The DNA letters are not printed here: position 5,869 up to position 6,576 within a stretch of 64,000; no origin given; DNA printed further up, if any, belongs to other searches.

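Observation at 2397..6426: fdtA-fdtC-fdtB-like trio plus fcl: predicted dTDP-3-acetamido-3,6-dideoxyhexose and GDP-L-fucose supply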

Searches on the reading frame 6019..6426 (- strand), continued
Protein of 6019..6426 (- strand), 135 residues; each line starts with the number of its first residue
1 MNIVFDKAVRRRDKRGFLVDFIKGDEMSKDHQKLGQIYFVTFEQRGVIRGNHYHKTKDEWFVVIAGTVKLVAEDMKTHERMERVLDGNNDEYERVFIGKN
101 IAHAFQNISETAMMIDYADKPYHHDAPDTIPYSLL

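Call 26: find_encoding_contigs(protein=P0015, flank=6000, max_places=2)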
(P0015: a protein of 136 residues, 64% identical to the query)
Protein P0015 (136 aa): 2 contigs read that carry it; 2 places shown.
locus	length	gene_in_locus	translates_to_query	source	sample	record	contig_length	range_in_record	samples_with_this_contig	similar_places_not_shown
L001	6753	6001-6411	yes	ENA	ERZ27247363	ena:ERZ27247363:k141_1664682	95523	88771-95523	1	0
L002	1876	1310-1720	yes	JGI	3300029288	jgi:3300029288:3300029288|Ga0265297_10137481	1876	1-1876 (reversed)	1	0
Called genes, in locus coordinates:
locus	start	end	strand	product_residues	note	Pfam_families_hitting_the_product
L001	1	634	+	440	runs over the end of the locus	PF13231:PMT_2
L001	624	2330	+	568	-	PF13231:PMT_2 (weak)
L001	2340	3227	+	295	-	PF00535:Glycos_transf_2, PF10111:Glyco_tranf_2_2 (weak), PF13641:Glyco_tranf_2_3 (weak)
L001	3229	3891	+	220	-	PF25087:GMPPB_C (faint), PF00132:Hexapep (weak)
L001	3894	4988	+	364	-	PF01041:DegT_DnrJ_EryC1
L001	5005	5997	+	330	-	PF00535:Glycos_transf_2, PF13641:Glyco_tranf_2_3 (weak)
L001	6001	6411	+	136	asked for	PF00908:dTDP_sugar_isom (weak), PF05523:FdtA, PF14667:Polysacc_synt_C, PF07883:Cupin_2 (weak)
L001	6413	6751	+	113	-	?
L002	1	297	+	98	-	?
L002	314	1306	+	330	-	PF00535:Glycos_transf_2, PF13641:Glyco_tranf_2_3 (weak)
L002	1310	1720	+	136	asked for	PF00908:dTDP_sugar_isom (weak), PF05523:FdtA, PF14667:Polysacc_synt_C, PF07883:Cupin_2 (weak)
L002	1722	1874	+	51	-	?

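Call 27: find_encoding_contigs(protein=P0106, flank=6000, max_places=2)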
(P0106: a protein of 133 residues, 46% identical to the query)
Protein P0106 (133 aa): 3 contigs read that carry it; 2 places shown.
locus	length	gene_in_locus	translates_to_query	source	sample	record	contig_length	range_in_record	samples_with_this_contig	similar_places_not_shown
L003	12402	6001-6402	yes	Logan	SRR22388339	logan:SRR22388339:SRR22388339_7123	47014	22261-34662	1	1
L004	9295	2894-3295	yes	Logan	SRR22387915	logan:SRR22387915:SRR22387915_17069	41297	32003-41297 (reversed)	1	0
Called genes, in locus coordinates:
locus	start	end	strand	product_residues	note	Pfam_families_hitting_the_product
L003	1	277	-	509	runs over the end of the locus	PF13231:PMT_2 (weak), PF07719:TPR_2 (faint), PF13181:TPR_8 (faint), PF13414:TPR_11 (faint), PF13424:TPR_12 (faint), PF13431:TPR_17 (faint), PF13432:TPR_16 (faint), PF00515:TPR_1 (weak)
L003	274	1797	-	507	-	PF13432:TPR_16 (faint), PF13424:TPR_12 (weak), PF00515:TPR_1, PF07719:TPR_2 (weak), PF13181:TPR_8 (weak), PF13371:TPR_9 (weak), PF13431:TPR_17 (weak), PF14559:TPR_19 (weak), +4 more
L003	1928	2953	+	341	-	PF00535:Glycos_transf_2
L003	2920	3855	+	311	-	PF01370:Epimerase, PF02719:Polysacc_synt_2 (faint), PF01073:3Beta_HSD, PF07993:NAD_binding_4 (faint), PF16363:GDP_Man_Dehyd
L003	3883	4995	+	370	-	PF01041:DegT_DnrJ_EryC1, PF00155:Aminotran_1_2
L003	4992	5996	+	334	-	PF13641:Glyco_tranf_2_3, PF00535:Glycos_transf_2, PF10111:Glyco_tranf_2_2 (weak)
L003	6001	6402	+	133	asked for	PF00908:dTDP_sugar_isom, PF05523:FdtA, PF14667:Polysacc_synt_C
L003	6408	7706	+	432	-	PF02737:3HCDH_N, PF00725:3HCDH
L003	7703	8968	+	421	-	PF00108:Thiolase_N, PF00109:ketoacyl-synt (faint), PF02803:Thiolase_C, PF22691:Thiolase_C_1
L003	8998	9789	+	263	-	PF25084:LbH_EIF2B (faint), PF25087:GMPPB_C (faint), PF00132:Hexapep, PF14602:Hexapep_2 (faint), PF00132:Hexapep (weak)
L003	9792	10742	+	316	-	PF00535:Glycos_transf_2, PF13641:Glyco_tranf_2_3 (weak)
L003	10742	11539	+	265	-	PF13489:Methyltransf_23, PF13847:Methyltransf_31, PF08241:Methyltransf_11, PF08242:Methyltransf_12 (weak)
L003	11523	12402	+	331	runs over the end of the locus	PF00535:Glycos_transf_2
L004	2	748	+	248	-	?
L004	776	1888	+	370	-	PF01041:DegT_DnrJ_EryC1, PF00155:Aminotran_1_2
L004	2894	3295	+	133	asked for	PF00908:dTDP_sugar_isom, PF05523:FdtA, PF14667:Polysacc_synt_C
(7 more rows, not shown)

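Call 28: find_encoding_contigs(protein=P0057, flank=6000, max_places=2)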
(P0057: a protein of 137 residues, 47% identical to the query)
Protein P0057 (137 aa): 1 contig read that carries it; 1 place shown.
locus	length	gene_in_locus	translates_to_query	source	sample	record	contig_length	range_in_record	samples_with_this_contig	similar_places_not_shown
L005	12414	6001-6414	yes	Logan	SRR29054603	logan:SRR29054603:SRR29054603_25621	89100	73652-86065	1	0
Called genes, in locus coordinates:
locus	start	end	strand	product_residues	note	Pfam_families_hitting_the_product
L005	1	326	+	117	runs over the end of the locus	-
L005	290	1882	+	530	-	PF02310:B12-binding, PF04055:Radical_SAM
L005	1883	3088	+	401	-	PF02350:Epimerase_2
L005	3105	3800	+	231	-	PF00535:Glycos_transf_2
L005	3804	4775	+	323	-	PF00106:adh_short (faint), PF01370:Epimerase, PF02719:Polysacc_synt_2, PF04321:RmlD_sub_bind, PF01073:3Beta_HSD, PF16363:GDP_Man_Dehyd, PF07993:NAD_binding_4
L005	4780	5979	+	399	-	PF09492:Pec_lyase (faint), PF03663:Glyco_hydro_76 (faint), PF07470:Glyco_hydro_88 (faint), PF25840:Ulvan_lyase_N (faint)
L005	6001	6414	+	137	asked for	PF00908:dTDP_sugar_isom, PF05523:FdtA, PF14667:Polysacc_synt_C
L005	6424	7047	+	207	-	PF25087:GMPPB_C (faint), PF14602:Hexapep_2 (faint), PF00132:Hexapep, PF25084:LbH_EIF2B, PF00132:Hexapep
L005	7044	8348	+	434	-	PF13231:PMT_2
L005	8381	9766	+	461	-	PF02310:B12-binding, PF04055:Radical_SAM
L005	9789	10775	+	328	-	PF13472:Lipase_GDSL_2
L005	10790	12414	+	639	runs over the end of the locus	PF13522:GATase_6, PF12481:DUF3700 (weak), PF13537:GATase_7, PF00733:Asn_synthase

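Call 29: find_related_loci(query=A1, collection=genome_contigs, flank=10000)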
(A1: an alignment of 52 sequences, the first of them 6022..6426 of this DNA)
Query A1 (135 aa) in genome_contigs; peptide patterns used: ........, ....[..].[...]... (x = any residue, [..] = any of these).
182 stretches matched a pattern; 166 encode a relative of the query (tblastn E <= 1e-3); the best 80 are kept; 80 distinct loci.
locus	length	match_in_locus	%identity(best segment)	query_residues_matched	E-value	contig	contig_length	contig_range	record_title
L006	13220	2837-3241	68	1-135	6e-57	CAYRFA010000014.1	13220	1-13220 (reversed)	MAG TPA_asm: uncultured Gammaproteobacteria bacterium isolate SRP050083_co2_70 genome assembly, contig: NODE_3498_length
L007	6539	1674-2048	49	1-125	4e-38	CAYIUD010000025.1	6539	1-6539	MAG TPA_asm: uncultured Pseudomonadales bacterium isolate ERP119705_co5_501 genome assembly, contig: NODE_15894_length_6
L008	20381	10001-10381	45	9-135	5e-36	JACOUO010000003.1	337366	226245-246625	MAG: Deltaproteobacteria bacterium isolate NC_groundwater_74_Ag_B-0.1um_47_27 GD18-4_B1_scaffold_140316, whole genome sh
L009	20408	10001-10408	43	2-135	1e-35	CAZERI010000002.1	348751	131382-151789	MAG TPA_asm: uncultured Gammaproteobacteria bacterium isolate SRP278252_co1_729 genome assembly, contig: NODE_14_length_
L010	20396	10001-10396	43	1-134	2e-35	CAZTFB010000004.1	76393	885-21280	MAG TPA_asm: uncultured Gammaproteobacteria bacterium isolate SRP329715_co1_107 genome assembly, contig: NODE_369_length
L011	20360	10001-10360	47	13-134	7e-35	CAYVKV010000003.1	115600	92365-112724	MAG TPA_asm: uncultured Gammaproteobacteria bacterium isolate SRP269290_co1_86 genome assembly, contig: NODE_137_length_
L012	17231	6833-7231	42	1-134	3e-34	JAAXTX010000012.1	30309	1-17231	MAG: Candidatus Moraniibacteriota bacterium isolate W4_Combined_metabat1_121 W4_Combined_metabat1_121_NODE_280, whole ge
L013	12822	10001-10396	42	1-134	2e-34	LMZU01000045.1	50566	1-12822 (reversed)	MAG: Microgenomates bacterium OLB23 UZ22_OP11002CONTIG000045, whole genome shotgun sequence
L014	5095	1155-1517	46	13-135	3e-34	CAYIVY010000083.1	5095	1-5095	MAG TPA_asm: uncultured Gammaproteobacteria bacterium isolate ERP119705_co8_91 genome assembly, contig: NODE_17675_lengt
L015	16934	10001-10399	42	1-135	4e-34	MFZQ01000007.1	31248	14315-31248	MAG: Candidatus Roizmanbacteria bacterium RIFCSPHIGHO2_02_FULL_40_13b rifcsphigho2_02_scaffold_1853, whole genome shotgu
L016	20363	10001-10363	44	13-135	1e-33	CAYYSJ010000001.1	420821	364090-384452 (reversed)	MAG TPA_asm: uncultured Gammaproteobacteria bacterium isolate SRP272529_co1_214 genome assembly, contig: NODE_3_length_4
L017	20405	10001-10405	41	1-135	1e-33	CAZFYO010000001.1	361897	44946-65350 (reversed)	MAG TPA_asm: uncultured Elusimicrobia sp. isolate SRP342105_co1_313 genome assembly, contig: NODE_14_length_361897_cov_1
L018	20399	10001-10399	41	1-135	1e-33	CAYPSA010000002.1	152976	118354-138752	MAG TPA_asm: uncultured Gammaproteobacteria bacterium isolate binchicken_co105_227 genome assembly, contig: NODE_107_len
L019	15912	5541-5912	44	10-135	3e-33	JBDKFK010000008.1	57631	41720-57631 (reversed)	MAG: Candidatus Parcubacteria bacterium isolate farmington_2019_sw_WHONDRS-S19S_0053_A_bin.38 scaffold_0000117, whole ge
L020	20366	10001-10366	43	5-131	5e-33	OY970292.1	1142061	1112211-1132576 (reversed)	MAG: Candidatus Levybacteria bacterium isolate MFD01916.bin.c.8 genome assembly, chromosome: 1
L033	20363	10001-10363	42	13-135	3e-31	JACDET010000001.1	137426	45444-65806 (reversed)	MAG: Candidatus Levyibacteriota bacterium isolate MGR_bin367 SD2903_NODE_3_length_137426_cov_1.194889, whole genome shot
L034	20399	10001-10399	40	1-135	3e-31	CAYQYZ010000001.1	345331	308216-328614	MAG TPA_asm: uncultured Gammaproteobacteria bacterium isolate SRP286056_co1_376 genome assembly, contig: NODE_7_length_3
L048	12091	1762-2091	43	13-122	1e-28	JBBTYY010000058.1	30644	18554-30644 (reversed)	MAG: Patescibacteria group bacterium isolate H52-bin050_1 H52_bin050_1_000000000058, whole genome shotgun sequence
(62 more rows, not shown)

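Call 38: predict_structure(alignment_id=A1)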
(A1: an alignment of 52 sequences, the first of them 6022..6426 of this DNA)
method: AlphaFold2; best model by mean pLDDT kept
length: 135 residues; sequences in the alignment: 52
mean_pLDDT: 95.7   pTM: 0.88
mean pLDDT of the five models: 95.7, 94.4, 94.3, 92.8, 92.8
residues with pLDDT >= 90: 124; 70-90: 11; 50-70: 0; < 50: 0
segments of 3 or more residues with pLDDT < 50: none
pLDDT, mean of each block of 10 residues (from residue 1): 94 92 90 94 98 98 98 98 95 96 99 97 95 97
secondary structure, 60 per line:
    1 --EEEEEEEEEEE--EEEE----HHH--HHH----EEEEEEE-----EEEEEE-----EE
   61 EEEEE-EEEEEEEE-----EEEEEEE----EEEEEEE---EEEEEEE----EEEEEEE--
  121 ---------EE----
elements in order: E3-13 E16-19 E36-42 E48-53 E59-65 E67-74 E80-86 E91-97 E101-107 E112-118

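Call 41: fold_search(model_id=the predicted structure, library=pdb)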
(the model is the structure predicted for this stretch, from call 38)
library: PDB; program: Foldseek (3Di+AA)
matches with E <= 10: 1840; with E <= 0.001: 223
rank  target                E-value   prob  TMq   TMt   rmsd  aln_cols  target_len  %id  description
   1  6ndr_A                5.7e-09  1.00  0.77  0.57   2.4       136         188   25  Crystal structure of dTDP-6-deoxy-D-glucose-3,5-epimerase RmlC from Legionella pneumophila Philadelphia 1 in complex w (released 2018-12-26)
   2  2zkl                  6.4e-09  1.00  0.69  0.27   7.7       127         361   25  Crystal Structure of capsular polysaccharide assembling protein CapF from staphylococcus aureus (released 2009-03-31)
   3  4hmz_C                9.5e-09  1.00  0.78  0.55   6.1       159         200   17  Crystal Structure of ChmJ, a 3'-monoepimerase from Streptomyces bikiniensis in complex with dTDP-quinovose (released 2012-11-21)
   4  3st7                  1.3e-08  1.00  0.69  0.26   1.2       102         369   24  Crystal Structure of capsular polysaccharide assembling protein CapF from staphylococcus aureus (released 2012-02-15)
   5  4yrd_B                1.3e-08  1.00  0.68  0.27   1.4       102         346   24  Crystal structure of CapF with inhibitor 3-isopropenyl-tropolone (released 2015-10-21)
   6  9uyw_A                1.4e-08  1.00  0.75  0.56   3.2       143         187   20  Crystal structure of apo-form artificial metalloprotein incorporating a TP ligand (released 2025-10-15)
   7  4hmz_A                1.4e-08  1.00  0.75  0.53   7.7       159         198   16  Crystal Structure of ChmJ, a 3'-monoepimerase from Streptomyces bikiniensis in complex with dTDP-quinovose (released 2012-11-21)
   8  3vhr                  1.7e-08  1.00  0.69  0.28   7.6       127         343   25  Crystal Structure of capsular polysaccharide assembling protein CapF from Staphylococcus aureus in space group C2221 (released 2012-02-15)
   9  1wlt_A                1.9e-08  1.00  0.76  0.60   2.5       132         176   25  Crystal Structure of dTDP-4-dehydrorhamnose 3,5-epimerase homologue from Sulfolobus tokodaii (released 2005-07-26)
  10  4yrd_A                2.2e-08  1.00  0.68  0.28   1.5       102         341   24  Crystal structure of CapF with inhibitor 3-isopropenyl-tropolone (released 2015-10-21)
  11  4hn1_C                2.2e-08  1.00  0.77  0.54   6.6       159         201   16  Crystal Structure of H60N/Y130F double mutant of ChmJ, a 3'-monoepimerase from Streptomyces bikiniensis in complex wit (released 2012-11-21)
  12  4hn1_D                2.2e-08  1.00  0.77  0.54   6.8       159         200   16  Crystal Structure of H60N/Y130F double mutant of ChmJ, a 3'-monoepimerase from Streptomyces bikiniensis in complex wit (released 2012-11-21)
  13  9uyw_B                2.2e-08  1.00  0.75  0.57   3.6       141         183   20  Crystal structure of apo-form artificial metalloprotein incorporating a TP ligand (released 2025-10-15)
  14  4hmz_B                2.3e-08  1.00  0.77  0.54   6.6       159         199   17  Crystal Structure of ChmJ, a 3'-monoepimerase from Streptomyces bikiniensis in complex with dTDP-quinovose (released 2012-11-21)
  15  4hn1_A                2.6e-08  1.00  0.78  0.55   6.5       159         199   16  Crystal Structure of H60N/Y130F double mutant of ChmJ, a 3'-monoepimerase from Streptomyces bikiniensis in complex wit (released 2012-11-21)
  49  7n67_A                1.2e-07  1.00  0.75  0.77   2.5       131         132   22  Crystal structure of HCAN_0198, a 3,4-ketoisomerase from Helicobacter canadensis (released 2021-06-23)
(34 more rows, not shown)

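Call 50: search_protein_families(library=ncbifam, proteins=[L034:10965-11972:+, L034:13065-14021:+, L034:13978-15306:+, L033:12027-13007:+, L033:12997-14154:+, L034:8996-9997:+], max_evalue=1e-15)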
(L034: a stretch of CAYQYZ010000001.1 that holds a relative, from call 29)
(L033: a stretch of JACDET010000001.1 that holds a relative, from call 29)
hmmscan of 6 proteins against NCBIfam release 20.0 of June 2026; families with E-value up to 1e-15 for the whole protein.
L034:10965-11972:+ (335 aa): 11 families
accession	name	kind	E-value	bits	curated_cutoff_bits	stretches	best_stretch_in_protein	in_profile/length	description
TIGR01179.1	galE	equivalog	2.6e-46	158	262.3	1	7-308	3-327/332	UDP-glucose 4-epimerase GalE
TIGR01181.1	dTDP_gluc_dehyt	equivalog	4.3e-35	121.3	365.1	1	6-306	2-311/321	dTDP-glucose 4,6-dehydratase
TIGR02197.1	heptose_epim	equivalog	2.6e-34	118.8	274.6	1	7-307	2-314/316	ADP-glyceromanno-heptose 6-epimerase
TIGR04180.1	EDH_00030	hypoth_equivalog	3.8e-33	114.8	475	1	7-282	2-285/297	NAD-dependent 4,6-dehydratase LegB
NF007956.0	PRK10675.1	subfamily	3.5e-27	95.4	394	1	6-291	3-314/338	UDP-glucose 4-epimerase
NF011728.1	PRK15181.1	equivalog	1.6e-23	83.2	760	1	7-261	19-285/348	Vi polysaccharide biosynthesis UDP-N-acetylglucosaminuronic acid C-4 epimerase TviC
TIGR03466.1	HpnA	hypoth_equivalog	1.3e-18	67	367.65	1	5-193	2-190/327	hopanoid-associated sugar epimerase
NF047922.1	GDPFucSynFcl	equivalog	2e-17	63.6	500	1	55-302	39-297/308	GDP-L-fucose synthase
NF008872.0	PRK11908.1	equivalog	2.3e-17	63.1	294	1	7-318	5-325/349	bifunctional UDP-4-keto-pentose/UDP-xylose synthase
NF008360.0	PRK11150.1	equivalog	3.3e-17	62.7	452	1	7-255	3-251/310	ADP-glyceromanno-heptose 6-epimerase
NF007582.0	PRK10217.1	equivalog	9e-16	57.9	698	0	6-253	4-265/355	dTDP-glucose 4,6-dehydratase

L034:13065-14021:+ (318 aa): 9 families
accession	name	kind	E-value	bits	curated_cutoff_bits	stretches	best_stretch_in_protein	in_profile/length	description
TIGR01181.1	dTDP_gluc_dehyt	equivalog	3.7e-36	124.8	365.1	1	41-302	53-317/321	dTDP-glucose 4,6-dehydratase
TIGR01179.1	galE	equivalog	4.3e-29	101.4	262.3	1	4-299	2-328/332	UDP-glucose 4-epimerase GalE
TIGR04180.1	EDH_00030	hypoth_equivalog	3.5e-28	98.5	475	1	49-282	60-295/297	NAD-dependent 4,6-dehydratase LegB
NF007490.0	PRK10084.1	subfamily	7.3e-21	74.5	649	1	40-305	52-343/361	dTDP-glucose 4,6-dehydratase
TIGR02622.1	CDP_4_6_dhtase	equivalog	3.4e-20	72.5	278.45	1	34-303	50-337/352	CDP-glucose 4,6-dehydratase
TIGR02197.1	heptose_epim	equivalog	3e-19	69.4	274.6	1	4-294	1-311/316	ADP-glyceromanno-heptose 6-epimerase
TIGR01214.1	rmlD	equivalog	2.5e-18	66.2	224.05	1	3-248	1-229/285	dTDP-4-dehydrorhamnose reductase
NF007582.0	PRK10217.1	equivalog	3.1e-18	66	698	1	39-301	52-336/355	dTDP-glucose 4,6-dehydratase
NF047922.1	GDPFucSynFcl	equivalog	4.8e-16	59.1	500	1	3-301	4-306/308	GDP-L-fucose synthase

L034:13978-15306:+ (442 aa): 7 families
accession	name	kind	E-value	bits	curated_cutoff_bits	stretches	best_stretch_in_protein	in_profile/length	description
NF011936.0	PRK15407.1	equivalog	3e-161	537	423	1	7-441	6-438/440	lipopolysaccharide biosynthesis protein RfbH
TIGR03588.1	PseC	equivalog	1.2e-47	162.7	423.5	1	38-438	2-379/380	UDP-4-amino-4,6-dideoxy-N-acetyl-beta-L-altrosamine transaminase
TIGR04181.1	NHT_00031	hypoth_equivalog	1.9e-41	142.1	420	1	47-248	10-221/359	LegC family aminotransferase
NF008687.0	PRK11706.1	equivalog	3.7e-38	131.2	375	1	63-431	28-370/375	dTDP-4-amino-4,6-dideoxygalactose transaminase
NF008658.2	PRK11658.1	equivalog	3e-34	118.3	631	1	40-439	7-377/379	UDP-4-amino-4-deoxy-L-arabinose aminotransferase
TIGR02379.1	ECA_wecE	subfamily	9.7e-31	106.9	434.85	1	72-265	37-227/376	dTDP-4-amino-4,6-dideoxy-D-glucose transaminase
TIGR04427.1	PLP_DesI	equivalog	5.1e-22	78.5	650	1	70-253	56-230/390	dTDP-4-dehydro-6-deoxyglucose aminotransferase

L033:12027-13007:+ (326 aa): 4 families
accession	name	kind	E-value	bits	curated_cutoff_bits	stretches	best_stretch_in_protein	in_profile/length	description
NF047922.1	GDPFucSynFcl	equivalog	1.4e-32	113.4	500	1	4-320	3-306/308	GDP-L-fucose synthase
TIGR04180.1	EDH_00030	hypoth_equivalog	1.3e-19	70.3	475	1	6-300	1-294/297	NAD-dependent 4,6-dehydratase LegB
TIGR02197.1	heptose_epim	equivalog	1.4e-16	60.6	274.6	1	6-274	1-268/316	ADP-glyceromanno-heptose 6-epimerase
TIGR03466.1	HpnA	hypoth_equivalog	5.5e-16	58.4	367.65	1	6-141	3-136/327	hopanoid-associated sugar epimerase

L033:12997-14154:+ (385 aa): 0 families

L034:8996-9997:+ (333 aa): 1 family
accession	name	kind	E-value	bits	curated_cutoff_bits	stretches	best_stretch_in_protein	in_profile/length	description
TIGR04283.1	glyco_like_mftF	equivalog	6.3e-17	61.9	182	1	10-122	1-110/221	TIGR04283 family arsenosugar biosynthesis glycosyltransferase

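Call 61: search_protein_representatives(alignment_id=A1)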
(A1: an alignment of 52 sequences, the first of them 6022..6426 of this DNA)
Query: 52 sequences, 133 profile positions. Proteins with E-value up to 0.001 (for the whole library): 1864; up to 1e-10: 295; up to 1e-30: 25. The best 150 are listed.
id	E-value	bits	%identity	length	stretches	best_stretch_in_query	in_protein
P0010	3.6e-53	195.0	-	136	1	2-132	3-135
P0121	4.9e-53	194.5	-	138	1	1-133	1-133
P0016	2.8e-48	179.1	-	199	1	2-133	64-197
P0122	2.4e-47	176.1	-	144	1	1-132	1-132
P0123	4.3e-45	168.8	-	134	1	1-133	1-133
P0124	7.5e-44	164.8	-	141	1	1-133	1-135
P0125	1.6e-43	163.8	-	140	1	1-133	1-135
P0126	8.9e-43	161.3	-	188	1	1-133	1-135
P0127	8.4e-42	158.2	-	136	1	2-132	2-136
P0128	4.5e-41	155.8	-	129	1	1-132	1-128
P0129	1.0e-40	154.7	-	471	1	7-132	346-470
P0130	5.6e-39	149.1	-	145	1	4-132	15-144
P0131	5.9e-37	142.5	-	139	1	1-129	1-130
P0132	6.4e-37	142.4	-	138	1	1-133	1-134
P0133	1.7e-35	137.8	-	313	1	3-132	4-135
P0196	2.2e-19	85.7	-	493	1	5-132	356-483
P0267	3.4e-15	72.1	-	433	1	7-129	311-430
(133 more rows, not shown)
